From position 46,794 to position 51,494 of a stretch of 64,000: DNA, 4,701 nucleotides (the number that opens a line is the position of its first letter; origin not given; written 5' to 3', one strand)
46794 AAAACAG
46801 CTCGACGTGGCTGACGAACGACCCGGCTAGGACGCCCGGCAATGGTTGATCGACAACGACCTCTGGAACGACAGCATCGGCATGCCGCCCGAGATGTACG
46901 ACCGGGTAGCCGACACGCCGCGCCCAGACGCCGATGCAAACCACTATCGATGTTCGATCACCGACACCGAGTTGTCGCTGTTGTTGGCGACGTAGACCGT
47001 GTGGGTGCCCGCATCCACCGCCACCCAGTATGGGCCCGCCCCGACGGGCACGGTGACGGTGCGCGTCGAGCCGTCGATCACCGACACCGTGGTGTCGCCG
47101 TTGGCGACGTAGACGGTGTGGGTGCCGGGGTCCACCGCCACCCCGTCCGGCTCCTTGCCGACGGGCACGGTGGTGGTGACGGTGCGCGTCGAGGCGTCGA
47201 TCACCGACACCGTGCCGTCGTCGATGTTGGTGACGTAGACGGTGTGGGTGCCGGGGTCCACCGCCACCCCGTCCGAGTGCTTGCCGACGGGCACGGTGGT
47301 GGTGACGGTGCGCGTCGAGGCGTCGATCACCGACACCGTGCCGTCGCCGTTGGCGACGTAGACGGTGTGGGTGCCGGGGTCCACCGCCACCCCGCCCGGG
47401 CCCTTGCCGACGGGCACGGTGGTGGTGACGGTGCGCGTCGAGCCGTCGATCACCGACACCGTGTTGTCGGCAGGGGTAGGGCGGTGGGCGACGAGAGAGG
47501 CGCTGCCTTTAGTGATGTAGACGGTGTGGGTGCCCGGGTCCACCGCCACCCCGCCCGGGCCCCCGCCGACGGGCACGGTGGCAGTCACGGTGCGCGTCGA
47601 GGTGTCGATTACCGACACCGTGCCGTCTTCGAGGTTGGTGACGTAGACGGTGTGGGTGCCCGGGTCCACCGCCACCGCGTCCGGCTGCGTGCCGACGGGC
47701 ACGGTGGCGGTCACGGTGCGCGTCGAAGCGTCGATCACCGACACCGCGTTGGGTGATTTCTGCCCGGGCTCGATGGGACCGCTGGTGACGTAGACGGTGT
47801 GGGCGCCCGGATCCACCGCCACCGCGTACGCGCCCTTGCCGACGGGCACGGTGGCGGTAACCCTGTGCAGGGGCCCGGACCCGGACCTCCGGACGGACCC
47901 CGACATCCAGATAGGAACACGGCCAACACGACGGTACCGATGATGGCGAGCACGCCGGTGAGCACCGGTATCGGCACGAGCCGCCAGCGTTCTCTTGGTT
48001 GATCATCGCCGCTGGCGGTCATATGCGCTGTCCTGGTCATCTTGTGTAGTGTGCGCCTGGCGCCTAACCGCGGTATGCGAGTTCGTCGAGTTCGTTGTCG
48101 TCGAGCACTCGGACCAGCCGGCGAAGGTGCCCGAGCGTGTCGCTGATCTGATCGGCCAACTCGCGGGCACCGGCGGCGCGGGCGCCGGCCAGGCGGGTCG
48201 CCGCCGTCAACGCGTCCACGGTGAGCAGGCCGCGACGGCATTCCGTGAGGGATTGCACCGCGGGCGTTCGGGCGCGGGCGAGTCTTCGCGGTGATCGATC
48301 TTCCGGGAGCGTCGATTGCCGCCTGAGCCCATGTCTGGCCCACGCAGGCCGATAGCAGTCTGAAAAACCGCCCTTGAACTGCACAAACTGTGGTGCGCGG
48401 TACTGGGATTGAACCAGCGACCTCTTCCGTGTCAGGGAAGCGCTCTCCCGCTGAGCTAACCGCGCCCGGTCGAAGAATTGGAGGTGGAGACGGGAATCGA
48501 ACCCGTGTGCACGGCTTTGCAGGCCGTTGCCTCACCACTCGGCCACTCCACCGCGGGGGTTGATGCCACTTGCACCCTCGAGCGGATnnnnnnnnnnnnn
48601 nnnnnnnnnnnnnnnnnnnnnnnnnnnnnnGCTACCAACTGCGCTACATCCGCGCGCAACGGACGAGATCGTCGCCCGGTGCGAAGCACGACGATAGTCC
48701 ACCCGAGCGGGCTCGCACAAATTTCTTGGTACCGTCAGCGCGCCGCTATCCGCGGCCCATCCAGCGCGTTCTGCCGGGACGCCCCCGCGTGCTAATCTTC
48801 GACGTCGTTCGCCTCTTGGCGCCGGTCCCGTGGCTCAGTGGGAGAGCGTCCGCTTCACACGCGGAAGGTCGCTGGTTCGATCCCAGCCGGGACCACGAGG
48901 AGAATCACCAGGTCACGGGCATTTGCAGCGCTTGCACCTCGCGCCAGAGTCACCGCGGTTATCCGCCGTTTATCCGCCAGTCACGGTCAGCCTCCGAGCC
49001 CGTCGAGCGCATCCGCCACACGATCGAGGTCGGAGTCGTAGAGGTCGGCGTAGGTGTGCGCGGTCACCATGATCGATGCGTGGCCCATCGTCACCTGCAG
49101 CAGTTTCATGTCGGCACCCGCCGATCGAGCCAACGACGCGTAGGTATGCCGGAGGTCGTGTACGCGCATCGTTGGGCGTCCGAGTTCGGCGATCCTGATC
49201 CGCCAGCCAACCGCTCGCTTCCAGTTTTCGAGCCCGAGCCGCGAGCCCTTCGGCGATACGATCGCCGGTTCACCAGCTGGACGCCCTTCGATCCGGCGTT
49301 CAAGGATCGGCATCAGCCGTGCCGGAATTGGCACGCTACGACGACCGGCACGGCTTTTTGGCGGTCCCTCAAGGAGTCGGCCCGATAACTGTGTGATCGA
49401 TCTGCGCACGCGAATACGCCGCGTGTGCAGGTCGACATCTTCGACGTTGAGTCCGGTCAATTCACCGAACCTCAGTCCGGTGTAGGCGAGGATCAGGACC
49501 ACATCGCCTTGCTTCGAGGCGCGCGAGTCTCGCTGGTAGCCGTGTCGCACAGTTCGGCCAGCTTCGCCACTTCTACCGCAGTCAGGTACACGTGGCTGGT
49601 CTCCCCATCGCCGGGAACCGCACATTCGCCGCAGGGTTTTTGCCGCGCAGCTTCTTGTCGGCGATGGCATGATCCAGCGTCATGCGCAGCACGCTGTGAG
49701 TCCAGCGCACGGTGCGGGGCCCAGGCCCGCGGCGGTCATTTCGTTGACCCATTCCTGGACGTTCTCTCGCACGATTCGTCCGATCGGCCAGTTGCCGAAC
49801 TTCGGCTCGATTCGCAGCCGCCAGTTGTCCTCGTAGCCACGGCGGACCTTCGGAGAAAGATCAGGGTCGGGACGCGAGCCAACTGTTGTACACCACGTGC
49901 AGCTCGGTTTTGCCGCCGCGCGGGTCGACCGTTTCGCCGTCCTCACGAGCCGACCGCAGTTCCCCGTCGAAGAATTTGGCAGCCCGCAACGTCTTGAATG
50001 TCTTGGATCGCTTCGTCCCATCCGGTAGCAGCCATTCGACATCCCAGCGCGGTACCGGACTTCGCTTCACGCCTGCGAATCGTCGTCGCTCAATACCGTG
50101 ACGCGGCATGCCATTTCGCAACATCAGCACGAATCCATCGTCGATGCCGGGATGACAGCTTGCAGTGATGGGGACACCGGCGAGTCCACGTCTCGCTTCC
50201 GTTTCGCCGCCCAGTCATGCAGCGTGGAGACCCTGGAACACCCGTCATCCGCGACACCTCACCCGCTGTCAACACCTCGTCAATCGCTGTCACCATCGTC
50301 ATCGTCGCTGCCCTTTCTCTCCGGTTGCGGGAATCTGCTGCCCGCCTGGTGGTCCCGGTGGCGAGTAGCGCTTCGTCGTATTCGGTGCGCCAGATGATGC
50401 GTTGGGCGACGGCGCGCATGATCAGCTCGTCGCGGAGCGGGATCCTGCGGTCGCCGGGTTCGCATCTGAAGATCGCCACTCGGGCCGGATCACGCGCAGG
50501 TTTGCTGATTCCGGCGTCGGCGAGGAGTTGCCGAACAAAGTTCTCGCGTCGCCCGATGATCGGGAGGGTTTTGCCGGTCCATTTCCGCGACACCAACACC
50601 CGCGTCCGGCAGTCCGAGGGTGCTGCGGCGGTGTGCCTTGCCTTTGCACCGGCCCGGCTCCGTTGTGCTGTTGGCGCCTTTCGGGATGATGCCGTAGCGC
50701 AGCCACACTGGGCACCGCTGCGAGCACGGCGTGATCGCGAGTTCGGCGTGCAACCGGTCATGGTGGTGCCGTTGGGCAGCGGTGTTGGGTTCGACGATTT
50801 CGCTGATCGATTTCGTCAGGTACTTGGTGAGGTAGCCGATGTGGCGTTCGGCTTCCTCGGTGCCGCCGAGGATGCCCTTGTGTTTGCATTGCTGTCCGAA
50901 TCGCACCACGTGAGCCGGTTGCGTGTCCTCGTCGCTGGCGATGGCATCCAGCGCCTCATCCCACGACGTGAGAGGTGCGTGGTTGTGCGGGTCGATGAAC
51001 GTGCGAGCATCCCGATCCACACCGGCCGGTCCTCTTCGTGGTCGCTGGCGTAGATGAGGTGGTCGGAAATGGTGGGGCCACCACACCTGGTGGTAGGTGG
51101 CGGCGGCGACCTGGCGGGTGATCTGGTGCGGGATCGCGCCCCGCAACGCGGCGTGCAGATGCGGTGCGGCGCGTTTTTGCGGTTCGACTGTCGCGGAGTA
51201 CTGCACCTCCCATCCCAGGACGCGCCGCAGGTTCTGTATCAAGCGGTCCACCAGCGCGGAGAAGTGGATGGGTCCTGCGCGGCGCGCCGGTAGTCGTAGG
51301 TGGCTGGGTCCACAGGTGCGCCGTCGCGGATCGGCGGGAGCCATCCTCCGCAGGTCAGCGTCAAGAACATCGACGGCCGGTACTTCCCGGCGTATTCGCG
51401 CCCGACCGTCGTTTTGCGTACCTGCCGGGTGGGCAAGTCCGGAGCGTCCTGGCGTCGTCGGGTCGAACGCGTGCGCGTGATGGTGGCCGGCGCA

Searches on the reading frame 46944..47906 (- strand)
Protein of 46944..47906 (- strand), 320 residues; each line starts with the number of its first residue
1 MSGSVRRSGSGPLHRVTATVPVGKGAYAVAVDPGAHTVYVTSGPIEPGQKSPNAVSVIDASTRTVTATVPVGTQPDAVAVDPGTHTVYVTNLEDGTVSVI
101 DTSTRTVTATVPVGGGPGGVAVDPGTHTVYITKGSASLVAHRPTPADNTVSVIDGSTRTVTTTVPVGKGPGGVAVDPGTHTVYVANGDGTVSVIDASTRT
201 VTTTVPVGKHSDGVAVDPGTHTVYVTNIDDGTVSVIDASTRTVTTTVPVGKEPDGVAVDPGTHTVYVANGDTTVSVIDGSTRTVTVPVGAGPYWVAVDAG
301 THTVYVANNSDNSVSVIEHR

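Call 81: search_protein_families(library=pfam, proteins=[window:46944-47906:-], max_evalue=0.001)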
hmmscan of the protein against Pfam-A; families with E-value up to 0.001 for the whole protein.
window:46944-47906:- (320 aa): 8 families
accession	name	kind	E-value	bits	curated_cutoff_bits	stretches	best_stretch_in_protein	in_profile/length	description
PF25174.1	Beta-prop_THOC3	-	8e-14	51.7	305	1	212-284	50-122/272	THOC3 beta-propeller domain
PF23414.1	Beta-prop_EML_2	-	9.1e-12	45.3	90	1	213-285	3-74/266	Echinoderm microtubule-associated protein second beta-propeller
PF21783.3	YNCE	-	5.9e-10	39.4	27.1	1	221-288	40-108/339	YNCE-like beta-propeller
PF02239.22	Cytochrom_D1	-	1e-06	28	25.5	1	146-249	13-117/368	Cytochrome D1 heme domain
PF10282.15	Lactonase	-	1.8e-06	27.8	21.7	0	164-316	33-217/344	Lactonase, 7-bladed beta-propeller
PF24156.1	DUF7407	-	0.00023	21.9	28.2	0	143-192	8-60/74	Domain of unknown function (DUF7407)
PF16819.11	DUF5074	-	0.00052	19.6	27.2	0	148-247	117-221/353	Domain of unknown function (DUF5074)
PF13570.13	Beta-prop_ACSF4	-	0.00083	19.3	133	0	173-284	55-167/329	Beta-alanine-activating enzyme, beta-propeller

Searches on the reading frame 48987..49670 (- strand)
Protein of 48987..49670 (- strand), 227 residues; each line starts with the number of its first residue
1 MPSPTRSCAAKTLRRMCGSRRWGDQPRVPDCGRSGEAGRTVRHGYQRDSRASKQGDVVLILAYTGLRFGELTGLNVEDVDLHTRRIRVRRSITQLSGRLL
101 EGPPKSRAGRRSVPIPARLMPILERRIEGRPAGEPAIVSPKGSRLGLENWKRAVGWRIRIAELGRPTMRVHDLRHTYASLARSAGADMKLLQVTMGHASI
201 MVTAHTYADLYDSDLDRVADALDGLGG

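Call 81: search_protein_families(library=pfam, proteins=[window:48987-49670:-], max_evalue=0.001)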
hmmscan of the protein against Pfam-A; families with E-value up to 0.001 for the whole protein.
window:48987-49670:- (227 aa): 1 family
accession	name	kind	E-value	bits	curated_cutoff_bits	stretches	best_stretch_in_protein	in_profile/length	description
PF00589.27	Phage_integrase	-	2.6e-16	60.3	27.1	1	57-212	27-170/172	Phage integrase family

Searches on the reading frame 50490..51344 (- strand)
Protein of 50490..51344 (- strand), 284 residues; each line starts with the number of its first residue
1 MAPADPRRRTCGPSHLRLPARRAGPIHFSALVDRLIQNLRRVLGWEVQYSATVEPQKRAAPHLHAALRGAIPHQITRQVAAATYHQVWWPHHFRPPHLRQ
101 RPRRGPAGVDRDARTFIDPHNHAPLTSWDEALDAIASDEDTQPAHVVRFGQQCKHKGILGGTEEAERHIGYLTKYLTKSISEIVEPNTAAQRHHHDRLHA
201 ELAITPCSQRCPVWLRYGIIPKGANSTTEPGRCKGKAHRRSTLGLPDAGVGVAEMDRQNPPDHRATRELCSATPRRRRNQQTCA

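Call 81: search_protein_families(library=pfam, proteins=[window:50490-51344:-], max_evalue=0.001)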
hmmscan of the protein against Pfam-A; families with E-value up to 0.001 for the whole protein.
window:50490-51344:- (284 aa): 2 families
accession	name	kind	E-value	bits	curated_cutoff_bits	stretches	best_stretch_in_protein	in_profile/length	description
PF20199.4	RepSA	-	1.2e-46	160.2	34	1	26-245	171-370/438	Replication initiator protein, pSAM2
PF23343.2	REP_ORF2-G2P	-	2.1e-10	41.2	27.8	1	25-93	16-78/99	Replication-associated protein ORF2/G2P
